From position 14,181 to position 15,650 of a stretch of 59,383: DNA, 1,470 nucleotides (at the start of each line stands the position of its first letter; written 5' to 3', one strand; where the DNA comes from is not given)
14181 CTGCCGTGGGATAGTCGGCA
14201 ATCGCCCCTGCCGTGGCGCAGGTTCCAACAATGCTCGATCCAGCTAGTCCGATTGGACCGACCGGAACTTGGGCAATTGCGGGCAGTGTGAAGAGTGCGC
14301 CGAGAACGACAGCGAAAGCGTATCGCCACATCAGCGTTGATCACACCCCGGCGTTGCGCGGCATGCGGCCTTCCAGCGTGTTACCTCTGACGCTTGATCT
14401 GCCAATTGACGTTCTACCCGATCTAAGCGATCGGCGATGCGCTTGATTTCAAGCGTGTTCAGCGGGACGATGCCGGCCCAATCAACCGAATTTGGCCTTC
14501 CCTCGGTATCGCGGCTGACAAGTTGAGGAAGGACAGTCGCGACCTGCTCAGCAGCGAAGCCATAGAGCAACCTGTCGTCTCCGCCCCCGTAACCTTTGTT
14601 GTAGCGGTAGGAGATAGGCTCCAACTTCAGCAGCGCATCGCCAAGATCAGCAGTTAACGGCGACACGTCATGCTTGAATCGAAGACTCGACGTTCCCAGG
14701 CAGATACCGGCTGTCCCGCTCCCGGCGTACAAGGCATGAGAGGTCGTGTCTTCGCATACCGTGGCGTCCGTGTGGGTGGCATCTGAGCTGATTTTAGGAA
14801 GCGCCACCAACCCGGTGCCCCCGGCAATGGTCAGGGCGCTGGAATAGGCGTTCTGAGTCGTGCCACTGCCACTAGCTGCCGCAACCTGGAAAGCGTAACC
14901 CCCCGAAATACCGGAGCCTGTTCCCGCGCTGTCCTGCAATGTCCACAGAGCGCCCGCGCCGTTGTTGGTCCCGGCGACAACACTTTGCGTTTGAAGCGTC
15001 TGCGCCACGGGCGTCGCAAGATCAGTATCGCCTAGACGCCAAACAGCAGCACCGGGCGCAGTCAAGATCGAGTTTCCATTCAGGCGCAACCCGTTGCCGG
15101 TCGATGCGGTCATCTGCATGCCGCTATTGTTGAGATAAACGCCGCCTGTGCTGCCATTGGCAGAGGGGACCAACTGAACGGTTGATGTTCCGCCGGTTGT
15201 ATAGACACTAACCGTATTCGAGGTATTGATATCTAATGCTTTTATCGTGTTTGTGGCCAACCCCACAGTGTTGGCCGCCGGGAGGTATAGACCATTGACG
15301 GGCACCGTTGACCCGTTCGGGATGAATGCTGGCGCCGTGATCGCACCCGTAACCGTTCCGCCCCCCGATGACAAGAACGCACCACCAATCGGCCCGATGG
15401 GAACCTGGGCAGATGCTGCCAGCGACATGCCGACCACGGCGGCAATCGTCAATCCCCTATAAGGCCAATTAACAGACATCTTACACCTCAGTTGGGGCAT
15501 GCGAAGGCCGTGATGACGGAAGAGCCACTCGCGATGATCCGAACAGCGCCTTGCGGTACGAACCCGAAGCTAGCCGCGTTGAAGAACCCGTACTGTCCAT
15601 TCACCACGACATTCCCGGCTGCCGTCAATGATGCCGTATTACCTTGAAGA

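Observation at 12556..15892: Tail-fibre module proteins carry Sec-signal-like N-termini with a shared A|QVP junction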

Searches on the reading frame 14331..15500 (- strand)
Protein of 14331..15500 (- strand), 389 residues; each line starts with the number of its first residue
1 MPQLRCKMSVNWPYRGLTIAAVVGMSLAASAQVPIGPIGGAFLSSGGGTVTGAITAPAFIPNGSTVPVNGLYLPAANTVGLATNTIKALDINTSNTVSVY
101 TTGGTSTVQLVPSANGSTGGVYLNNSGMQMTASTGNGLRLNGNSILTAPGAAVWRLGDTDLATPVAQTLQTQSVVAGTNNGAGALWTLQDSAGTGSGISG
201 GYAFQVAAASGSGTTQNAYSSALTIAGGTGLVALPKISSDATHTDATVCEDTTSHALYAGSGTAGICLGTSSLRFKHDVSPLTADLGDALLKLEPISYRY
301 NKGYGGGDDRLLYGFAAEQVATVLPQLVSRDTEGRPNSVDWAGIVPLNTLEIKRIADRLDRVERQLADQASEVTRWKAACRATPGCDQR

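Call 6: search_protein_families(library=pfam, proteins=[window:14331-15500:-], max_evalue=0.01)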
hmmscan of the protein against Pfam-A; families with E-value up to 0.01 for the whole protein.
window:14331-15500:- (389 aa): 1 family
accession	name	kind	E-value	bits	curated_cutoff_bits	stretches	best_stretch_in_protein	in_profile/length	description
PF13884.11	Peptidase_S74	-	5.5e-08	33.4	22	1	271-328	1-57/58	Chaperone of endosialidase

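Call 7: search_protein_families(library=phrogs, proteins=[window:14331-15500:-], max_evalue=0.01)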
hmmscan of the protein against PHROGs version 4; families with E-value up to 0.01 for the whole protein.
window:14331-15500:- (389 aa): 1 family
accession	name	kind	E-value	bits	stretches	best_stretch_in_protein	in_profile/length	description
phrog_9942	-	tail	6.7e-05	22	0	50-118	141-209/1178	tail fiber protein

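Call 14: find_homologous_proteins(query=window:14331-15479:-)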
Query window:14331-15479:- (382 aa): 124 proteins with E <= 0.001 among 8000 candidates; the best 120 are listed.
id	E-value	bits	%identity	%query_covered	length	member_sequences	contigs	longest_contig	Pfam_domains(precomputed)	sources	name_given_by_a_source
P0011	1.1e-242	822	100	100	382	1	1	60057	PF13884.12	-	-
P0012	8.6e-67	244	55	59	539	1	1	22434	PF13884.12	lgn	-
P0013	1.1e-63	234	45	80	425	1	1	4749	PF13884.12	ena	-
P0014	1.4e-63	233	53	59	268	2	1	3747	PF13884.12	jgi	jgi:hypothetical protein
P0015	1.2e-60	224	54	55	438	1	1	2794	-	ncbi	-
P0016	2.0e-58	216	46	71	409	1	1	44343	PF13884.12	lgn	-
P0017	4.0e-58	215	54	53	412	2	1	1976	PF13884.12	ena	-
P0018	4.9e-57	212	49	64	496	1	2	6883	PF13884.12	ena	-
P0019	3.3e-56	209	50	58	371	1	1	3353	PF13884.12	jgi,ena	jgi:hypothetical protein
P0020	1.0e-54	204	45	70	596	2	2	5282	PF13884.12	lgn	-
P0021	1.0e-54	204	49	63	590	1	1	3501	PF13884.12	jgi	jgi:hypothetical protein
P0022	4.8e-53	199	42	65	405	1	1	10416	PF13884.12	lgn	-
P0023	7.6e-52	195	47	61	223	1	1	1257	PF13884.12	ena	-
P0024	1.5e-51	194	51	58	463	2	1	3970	PF13884.12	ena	-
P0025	1.5e-51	194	49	58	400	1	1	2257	-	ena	-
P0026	8.9e-51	191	48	59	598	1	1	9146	PF13884.12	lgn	-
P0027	3.8e-49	186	41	86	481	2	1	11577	PF13884.12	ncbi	-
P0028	2.6e-47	180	48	58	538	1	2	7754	PF13884.12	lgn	-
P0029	1.0e-46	178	48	58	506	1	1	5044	PF19264.5,PF13884.12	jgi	jgi:hypothetical protein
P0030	1.4e-46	177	42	40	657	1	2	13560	PF13884.12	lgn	-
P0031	3.8e-46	176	43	60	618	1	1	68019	PF13884.12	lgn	-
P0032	4.6e-46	176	54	46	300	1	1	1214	PF13884.12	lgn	-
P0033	4.8e-46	176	39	75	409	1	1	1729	PF13884.12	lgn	-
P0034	5.6e-45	172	64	34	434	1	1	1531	PF13884.12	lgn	-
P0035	8.8e-45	171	67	34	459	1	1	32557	PF13884.12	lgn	-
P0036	2.6e-44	170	50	47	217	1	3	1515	PF13884.12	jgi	jgi:hypothetical protein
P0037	4.1e-44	169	44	62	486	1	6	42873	PF13884.12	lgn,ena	-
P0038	2.1e-42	164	49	48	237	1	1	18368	PF13884.12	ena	-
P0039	4.0e-42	163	54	41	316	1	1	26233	PF13884.12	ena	-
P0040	5.3e-41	159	62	35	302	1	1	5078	PF13884.12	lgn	-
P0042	2.0e-40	157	60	34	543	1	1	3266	PF13884.12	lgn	-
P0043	2.7e-40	157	40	83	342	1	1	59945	PF13884.12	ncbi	-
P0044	4.6e-40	156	55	40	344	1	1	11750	PF13884.12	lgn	-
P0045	5.7e-40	156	59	35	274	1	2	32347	PF13884.12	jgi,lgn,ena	-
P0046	5.9e-40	156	47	45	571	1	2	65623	PF13884.12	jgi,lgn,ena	jgi:hypothetical protein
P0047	8.0e-40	155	62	34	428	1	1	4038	PF13884.12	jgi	jgi:hypothetical protein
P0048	8.2e-40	155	62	31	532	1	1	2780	PF13884.12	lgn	-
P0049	1.2e-39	154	58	30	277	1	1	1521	PF13884.12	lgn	-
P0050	1.3e-39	154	56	39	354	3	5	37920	PF13884.12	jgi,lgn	jgi:hypothetical protein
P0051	1.3e-39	154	49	50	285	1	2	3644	PF13884.12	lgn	-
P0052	1.3e-39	154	55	40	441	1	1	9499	PF13884.12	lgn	-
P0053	4.6e-39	153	59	31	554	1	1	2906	PF13884.12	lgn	-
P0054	1.3e-38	151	53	35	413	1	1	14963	PF13884.12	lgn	-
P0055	2.0e-38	150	60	34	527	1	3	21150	PF13884.12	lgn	-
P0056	2.1e-38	150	38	86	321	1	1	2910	PF13884.12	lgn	-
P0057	2.4e-38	150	57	34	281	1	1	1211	PF13884.12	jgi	jgi:hypothetical protein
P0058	4.4e-38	149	48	50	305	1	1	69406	PF13884.12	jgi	jgi:Chaperone of endosialidase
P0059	4.8e-38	149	50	38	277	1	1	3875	PF13884.12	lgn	-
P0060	1.0e-37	148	43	53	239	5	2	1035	PF13884.12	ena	-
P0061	3.1e-37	147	50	49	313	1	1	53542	PF13884.12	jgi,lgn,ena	-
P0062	3.2e-37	147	57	34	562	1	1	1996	PF13884.12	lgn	-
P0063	8.3e-37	145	52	37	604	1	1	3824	PF13884.12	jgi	jgi:Chaperone of endosialidase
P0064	8.3e-37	145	54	42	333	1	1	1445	PF13884.12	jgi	jgi:hypothetical protein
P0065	1.2e-36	145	56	33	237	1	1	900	PF13884.12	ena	-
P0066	1.7e-36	144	53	36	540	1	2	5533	PF13884.12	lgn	-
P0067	3.8e-36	143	50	40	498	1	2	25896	PF13884.12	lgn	-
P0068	6.0e-36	142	57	34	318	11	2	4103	PF13884.12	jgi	jgi:hypothetical protein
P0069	2.3e-35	140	55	36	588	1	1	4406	PF13884.12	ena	-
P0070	3.8e-35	140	53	39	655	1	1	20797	PF13884.12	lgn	-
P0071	5.9e-35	139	53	40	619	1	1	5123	PF13884.12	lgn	-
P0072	1.0e-34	138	55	39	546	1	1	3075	PF13884.12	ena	-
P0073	1.1e-34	138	58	33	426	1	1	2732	PF13884.12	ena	-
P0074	1.4e-34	138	49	37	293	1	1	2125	PF13884.12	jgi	jgi:hypothetical protein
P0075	1.7e-34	138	53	36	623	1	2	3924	PF13884.12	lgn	-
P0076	8.8e-34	135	46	38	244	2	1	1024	PF13884.12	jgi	jgi:hypothetical protein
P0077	1.4e-33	135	51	36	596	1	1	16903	PF13884.12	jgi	jgi:hypothetical protein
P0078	2.2e-33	134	48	38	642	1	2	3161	PF13884.12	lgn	-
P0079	3.2e-33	133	48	41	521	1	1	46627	PF13884.12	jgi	jgi:hypothetical protein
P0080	5.8e-33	133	46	42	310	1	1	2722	PF13884.12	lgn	-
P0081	6.1e-33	132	57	33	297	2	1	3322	PF13884.12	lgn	-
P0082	6.1e-33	132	52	36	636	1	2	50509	PF13884.12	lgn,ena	-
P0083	1.3e-32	131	49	36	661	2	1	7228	PF13884.12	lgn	-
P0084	1.1e-31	128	47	35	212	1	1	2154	PF13884.12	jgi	jgi:endosialidase-like protein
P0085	2.1e-30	124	45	40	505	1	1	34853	PF13884.12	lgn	-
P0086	4.4e-30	123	48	38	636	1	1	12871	PF13884.12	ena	-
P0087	7.7e-30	122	47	35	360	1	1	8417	PF13884.12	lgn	-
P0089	1.3e-29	121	43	55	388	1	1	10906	PF13884.12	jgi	jgi:hypothetical protein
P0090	8.9e-29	119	47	34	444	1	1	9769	PF13884.12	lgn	-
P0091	3.4e-28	117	54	29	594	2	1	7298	PF13884.12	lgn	-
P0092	1.2e-27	115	35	63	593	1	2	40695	PF13884.12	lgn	-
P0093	4.2e-27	113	47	35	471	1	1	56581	PF13884.12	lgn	-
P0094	4.4e-27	113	44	41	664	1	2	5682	PF13884.12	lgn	-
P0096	2.0e-26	111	45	36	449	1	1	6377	PF13884.12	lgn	-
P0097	5.3e-26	110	44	35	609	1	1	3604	PF13884.12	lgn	-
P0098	6.1e-26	109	48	40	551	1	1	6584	PF13884.12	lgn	-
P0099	1.0e-25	109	48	31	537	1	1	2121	PF13884.12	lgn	-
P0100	1.2e-24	105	45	46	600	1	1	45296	PF13884.12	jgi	jgi:hypothetical protein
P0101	7.1e-24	103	53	29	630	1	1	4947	PF13884.12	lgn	-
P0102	7.4e-24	103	48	26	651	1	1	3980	-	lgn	-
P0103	1.5e-23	102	62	21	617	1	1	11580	-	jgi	jgi:hypothetical protein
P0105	8.0e-22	96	38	58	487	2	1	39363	PF13884.12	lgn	-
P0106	1.4e-21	95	43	37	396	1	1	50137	PF13884.12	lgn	-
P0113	1.3e-9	56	57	11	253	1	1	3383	PF13884.12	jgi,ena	jgi:hypothetical protein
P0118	6.3e-8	50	37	28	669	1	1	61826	PF13884.12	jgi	jgi:hypothetical protein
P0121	6.5e-7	47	27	82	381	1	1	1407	PF13884.12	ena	-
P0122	7.4e-7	47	29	67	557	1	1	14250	PF13884.12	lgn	-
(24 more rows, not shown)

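Call 16: find_encoding_contigs(protein=P0043, flank=10000, max_places=3)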
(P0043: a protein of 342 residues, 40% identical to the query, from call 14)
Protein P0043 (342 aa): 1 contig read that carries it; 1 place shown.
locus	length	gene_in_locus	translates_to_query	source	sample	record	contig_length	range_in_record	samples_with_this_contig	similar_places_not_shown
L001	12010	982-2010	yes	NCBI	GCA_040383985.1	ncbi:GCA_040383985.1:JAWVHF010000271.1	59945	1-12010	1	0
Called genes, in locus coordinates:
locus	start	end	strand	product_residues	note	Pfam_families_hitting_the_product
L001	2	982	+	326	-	?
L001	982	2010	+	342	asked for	PF13884:Peptidase_S74 (weak)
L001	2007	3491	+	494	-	-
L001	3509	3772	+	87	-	-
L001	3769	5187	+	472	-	-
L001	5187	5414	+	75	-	-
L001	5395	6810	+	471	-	-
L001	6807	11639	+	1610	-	-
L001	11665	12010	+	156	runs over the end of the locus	-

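Call 17: find_encoding_contigs(protein=P0016, flank=10000, max_places=3)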
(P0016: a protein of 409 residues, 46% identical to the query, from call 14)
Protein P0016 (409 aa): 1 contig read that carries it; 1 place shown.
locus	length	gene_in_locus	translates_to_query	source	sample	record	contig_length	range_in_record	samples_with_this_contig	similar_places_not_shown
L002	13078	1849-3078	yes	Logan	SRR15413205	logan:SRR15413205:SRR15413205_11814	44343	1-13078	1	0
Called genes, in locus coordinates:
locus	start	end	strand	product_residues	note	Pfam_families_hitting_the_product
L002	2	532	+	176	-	?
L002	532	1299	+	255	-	PF21722:Gly_rich_2 (weak)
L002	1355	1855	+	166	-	-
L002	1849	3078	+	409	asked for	PF13884:Peptidase_S74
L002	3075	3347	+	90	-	-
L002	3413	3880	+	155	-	-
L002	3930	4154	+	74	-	-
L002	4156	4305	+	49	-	-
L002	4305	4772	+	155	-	PF00959:Phage_lysozyme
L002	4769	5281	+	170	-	-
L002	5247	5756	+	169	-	PF00583:Acetyltransf_1 (weak), PF13508:Acetyltransf_7 (weak)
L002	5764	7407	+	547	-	-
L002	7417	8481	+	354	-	-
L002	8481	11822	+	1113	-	-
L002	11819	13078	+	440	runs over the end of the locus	-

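Call 19: find_encoding_contigs(protein=P0058, flank=10000, max_places=2)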
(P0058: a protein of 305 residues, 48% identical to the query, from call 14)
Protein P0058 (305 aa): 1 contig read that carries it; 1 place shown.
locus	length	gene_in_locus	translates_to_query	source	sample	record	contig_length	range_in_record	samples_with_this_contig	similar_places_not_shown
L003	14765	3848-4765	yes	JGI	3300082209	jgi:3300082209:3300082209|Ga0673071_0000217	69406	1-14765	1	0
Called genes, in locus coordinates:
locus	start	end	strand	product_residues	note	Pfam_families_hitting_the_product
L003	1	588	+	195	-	?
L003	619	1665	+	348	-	PF20911:GP7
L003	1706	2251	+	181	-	-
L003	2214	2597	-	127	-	PF01844:HNH, PF14279:HNH_5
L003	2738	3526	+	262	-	-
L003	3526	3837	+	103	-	-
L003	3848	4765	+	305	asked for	PF13884:Peptidase_S74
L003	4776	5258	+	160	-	-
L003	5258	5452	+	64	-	-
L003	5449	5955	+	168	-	-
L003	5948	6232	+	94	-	-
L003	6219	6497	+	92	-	-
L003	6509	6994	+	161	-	-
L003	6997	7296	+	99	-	PF21628:Gp10-like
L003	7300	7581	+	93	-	-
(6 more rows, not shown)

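Call 22: find_related_loci(query=A1, collection=genome_contigs, flank=10000)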
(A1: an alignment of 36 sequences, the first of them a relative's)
Query A1 (382 aa) in genome_contigs; peptide patterns used: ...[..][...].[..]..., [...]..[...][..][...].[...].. (x = any residue, [..] = any of these).
21 stretches matched a pattern, but none encodes a relative of the query by tblastn (E <= 1e-3).

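Call 23: find_related_loci(query=A1, collection=viral_contigs, flank=10000)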
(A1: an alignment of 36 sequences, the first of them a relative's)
Query A1 (382 aa) in viral_contigs; peptide patterns used: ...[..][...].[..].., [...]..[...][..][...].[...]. (x = any residue, [..] = any of these).
52 stretches matched a pattern; 25 encode a relative of the query (tblastn E <= 1e-3); 25 distinct loci.
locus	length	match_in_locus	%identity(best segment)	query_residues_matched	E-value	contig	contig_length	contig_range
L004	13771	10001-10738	47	134-378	2e-61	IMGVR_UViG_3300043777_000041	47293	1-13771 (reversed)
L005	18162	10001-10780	41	97-359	4e-53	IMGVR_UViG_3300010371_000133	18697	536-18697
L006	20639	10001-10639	43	133-348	6e-49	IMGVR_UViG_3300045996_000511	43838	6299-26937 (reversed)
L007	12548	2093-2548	56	201-350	2e-47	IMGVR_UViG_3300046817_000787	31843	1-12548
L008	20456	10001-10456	56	201-350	2e-47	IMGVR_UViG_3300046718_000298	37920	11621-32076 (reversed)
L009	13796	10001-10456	56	201-350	2e-47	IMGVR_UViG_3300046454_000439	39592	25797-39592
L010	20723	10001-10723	43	126-368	8e-47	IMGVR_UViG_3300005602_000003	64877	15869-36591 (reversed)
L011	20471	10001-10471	47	190-359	4e-45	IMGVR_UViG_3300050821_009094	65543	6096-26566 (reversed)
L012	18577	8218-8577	59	209-340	1e-43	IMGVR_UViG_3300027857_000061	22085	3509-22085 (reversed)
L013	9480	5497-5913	49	225-374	2e-42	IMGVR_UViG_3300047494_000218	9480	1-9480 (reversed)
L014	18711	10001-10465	47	196-359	1e-41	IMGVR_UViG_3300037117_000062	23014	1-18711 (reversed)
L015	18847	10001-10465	47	196-359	1e-41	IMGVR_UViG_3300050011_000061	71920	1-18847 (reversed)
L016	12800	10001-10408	51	222-358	6e-41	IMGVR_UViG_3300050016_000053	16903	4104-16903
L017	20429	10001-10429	52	215-359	1e-40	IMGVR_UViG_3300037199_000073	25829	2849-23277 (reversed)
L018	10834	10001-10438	47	219-362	9e-40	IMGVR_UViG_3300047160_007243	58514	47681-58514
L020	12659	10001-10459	44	230-373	1e-37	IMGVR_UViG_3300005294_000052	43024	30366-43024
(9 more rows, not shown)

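Call 28: find_encoding_contigs(protein=P0046, flank=10000, max_places=1)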
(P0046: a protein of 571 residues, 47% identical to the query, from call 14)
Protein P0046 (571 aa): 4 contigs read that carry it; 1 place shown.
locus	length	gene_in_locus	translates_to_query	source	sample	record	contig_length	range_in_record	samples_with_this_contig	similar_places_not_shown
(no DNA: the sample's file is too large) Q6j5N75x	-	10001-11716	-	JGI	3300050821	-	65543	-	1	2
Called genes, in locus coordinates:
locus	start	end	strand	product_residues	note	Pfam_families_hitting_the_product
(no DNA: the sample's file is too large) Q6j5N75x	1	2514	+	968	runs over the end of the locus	-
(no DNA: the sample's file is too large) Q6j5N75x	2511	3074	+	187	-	-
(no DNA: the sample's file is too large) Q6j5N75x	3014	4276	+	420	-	-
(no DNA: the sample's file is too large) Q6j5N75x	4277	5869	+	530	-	-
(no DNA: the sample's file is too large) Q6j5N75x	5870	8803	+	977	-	-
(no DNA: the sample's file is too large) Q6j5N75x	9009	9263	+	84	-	-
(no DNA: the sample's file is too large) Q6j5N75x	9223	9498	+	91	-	-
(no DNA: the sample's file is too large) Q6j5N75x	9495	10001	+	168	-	-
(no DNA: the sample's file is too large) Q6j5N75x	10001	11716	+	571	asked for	PF13884:Peptidase_S74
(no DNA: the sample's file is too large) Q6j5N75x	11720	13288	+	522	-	PF13472:Lipase_GDSL_2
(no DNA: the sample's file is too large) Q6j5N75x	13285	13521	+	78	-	-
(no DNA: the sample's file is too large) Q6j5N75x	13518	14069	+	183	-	-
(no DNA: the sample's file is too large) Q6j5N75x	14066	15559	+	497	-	-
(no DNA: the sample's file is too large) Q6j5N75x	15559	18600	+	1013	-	-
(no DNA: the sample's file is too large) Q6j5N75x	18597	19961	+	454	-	-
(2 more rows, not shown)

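Call 29: find_encoding_contigs(protein=P0061, flank=10000, max_places=1)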
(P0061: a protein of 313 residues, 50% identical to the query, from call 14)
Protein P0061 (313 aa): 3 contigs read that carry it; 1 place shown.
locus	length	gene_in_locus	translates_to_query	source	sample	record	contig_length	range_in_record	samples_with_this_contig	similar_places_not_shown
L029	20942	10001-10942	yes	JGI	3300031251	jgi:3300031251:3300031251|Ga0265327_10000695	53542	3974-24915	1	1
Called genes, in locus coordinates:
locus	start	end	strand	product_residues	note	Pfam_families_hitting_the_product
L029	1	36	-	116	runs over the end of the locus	-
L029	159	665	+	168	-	-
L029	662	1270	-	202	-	PF01381:HTH_3 (weak), PF00717:Peptidase_S24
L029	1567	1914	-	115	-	-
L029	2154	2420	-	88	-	-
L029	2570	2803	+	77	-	-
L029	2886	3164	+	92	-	-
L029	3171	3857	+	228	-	PF05063:MT-A70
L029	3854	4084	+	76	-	-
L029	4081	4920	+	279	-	PF07120:DUF1376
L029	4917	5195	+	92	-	-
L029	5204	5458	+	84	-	PF22811:Zn_ribbon_NrdR (weak)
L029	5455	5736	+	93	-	-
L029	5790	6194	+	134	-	-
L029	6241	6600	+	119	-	-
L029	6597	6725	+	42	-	-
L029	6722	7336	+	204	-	-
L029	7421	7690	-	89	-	PF10073:GapR_DNA-bd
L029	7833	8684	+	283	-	PF00239:Resolvase, PF07508:Recombinase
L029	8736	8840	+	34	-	-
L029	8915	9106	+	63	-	-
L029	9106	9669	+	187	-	-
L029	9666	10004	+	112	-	-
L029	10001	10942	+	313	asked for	PF13884:Peptidase_S74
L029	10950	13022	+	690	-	-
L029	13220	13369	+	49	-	-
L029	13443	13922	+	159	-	-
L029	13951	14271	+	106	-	-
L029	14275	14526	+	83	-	-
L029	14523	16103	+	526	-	-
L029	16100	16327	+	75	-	-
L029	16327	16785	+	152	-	PF10520:Lipid_desat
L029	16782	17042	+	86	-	-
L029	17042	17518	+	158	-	-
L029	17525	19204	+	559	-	PF12236:Head-tail_con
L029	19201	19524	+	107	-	-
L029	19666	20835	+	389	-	-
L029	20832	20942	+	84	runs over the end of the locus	-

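Call 30: find_encoding_contigs(protein=P0031, flank=10000, max_places=1)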
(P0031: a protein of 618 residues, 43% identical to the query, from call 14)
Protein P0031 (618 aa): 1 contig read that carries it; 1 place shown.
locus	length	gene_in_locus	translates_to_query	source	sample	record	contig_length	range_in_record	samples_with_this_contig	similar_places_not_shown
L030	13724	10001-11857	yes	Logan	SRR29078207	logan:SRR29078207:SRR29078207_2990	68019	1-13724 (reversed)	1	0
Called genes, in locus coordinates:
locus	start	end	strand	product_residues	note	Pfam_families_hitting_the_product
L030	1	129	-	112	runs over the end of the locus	-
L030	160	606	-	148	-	-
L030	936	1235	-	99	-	-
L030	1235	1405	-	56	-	-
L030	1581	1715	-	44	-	-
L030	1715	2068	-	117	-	-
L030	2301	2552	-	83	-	-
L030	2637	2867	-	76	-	-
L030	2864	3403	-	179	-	-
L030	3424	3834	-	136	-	-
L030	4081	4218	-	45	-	-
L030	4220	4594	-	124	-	PF13302:Acetyltransf_3 (weak)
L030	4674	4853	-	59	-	-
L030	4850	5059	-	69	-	-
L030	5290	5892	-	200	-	-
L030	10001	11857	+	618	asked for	PF13884:Peptidase_S74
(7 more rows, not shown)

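Call 35: search_dna_similar(query=window:14331-15479:-, collection=phages, mode=protein, max_rows=40)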
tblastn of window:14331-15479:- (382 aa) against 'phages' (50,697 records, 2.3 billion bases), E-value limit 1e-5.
Records with a match: 3; places in all: 3; records where one place covers at least 80% of the query: 0.
Best place of each record, by identity: <60% 3.
By first word of the organism name: Streptomyces 2; Bacteriophage 1.
By host as written in the record: - 1; Streptomyces xanthochromogenes NRRL B-5410 1; Streptomyces avermitilis 1.
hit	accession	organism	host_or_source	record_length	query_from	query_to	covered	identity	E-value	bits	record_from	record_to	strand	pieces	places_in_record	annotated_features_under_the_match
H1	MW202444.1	Bacteriophage sp.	Manatee Spring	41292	125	227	27%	44.7%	5e-8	61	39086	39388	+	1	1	hypothetical protein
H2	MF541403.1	Streptomyces phage BeardedLady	Streptomyces xanthochromogenes NRRL ...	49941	255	377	32%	33.3%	1e-6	56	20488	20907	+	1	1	hypothetical protein (x2)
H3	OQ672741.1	Streptomyces phage phiScoe1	Streptomyces avermitilis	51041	255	360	28%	36.0%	9e-7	57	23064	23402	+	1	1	minor tail protein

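Call 87: find_related_loci(query=L010:85-1740:+, collection=viral_contigs, flank=10000)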
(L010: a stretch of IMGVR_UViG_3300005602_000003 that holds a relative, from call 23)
Query L010:85-1740:+ (551 aa) in viral_contigs; peptide patterns used: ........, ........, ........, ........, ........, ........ (x = any residue, [..] = any of these).
4 stretches matched a pattern; 2 encode a relative of the query (tblastn E <= 1e-3); 1 distinct loci.
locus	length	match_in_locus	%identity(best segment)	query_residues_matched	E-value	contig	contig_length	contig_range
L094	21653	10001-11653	100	1-551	0e+0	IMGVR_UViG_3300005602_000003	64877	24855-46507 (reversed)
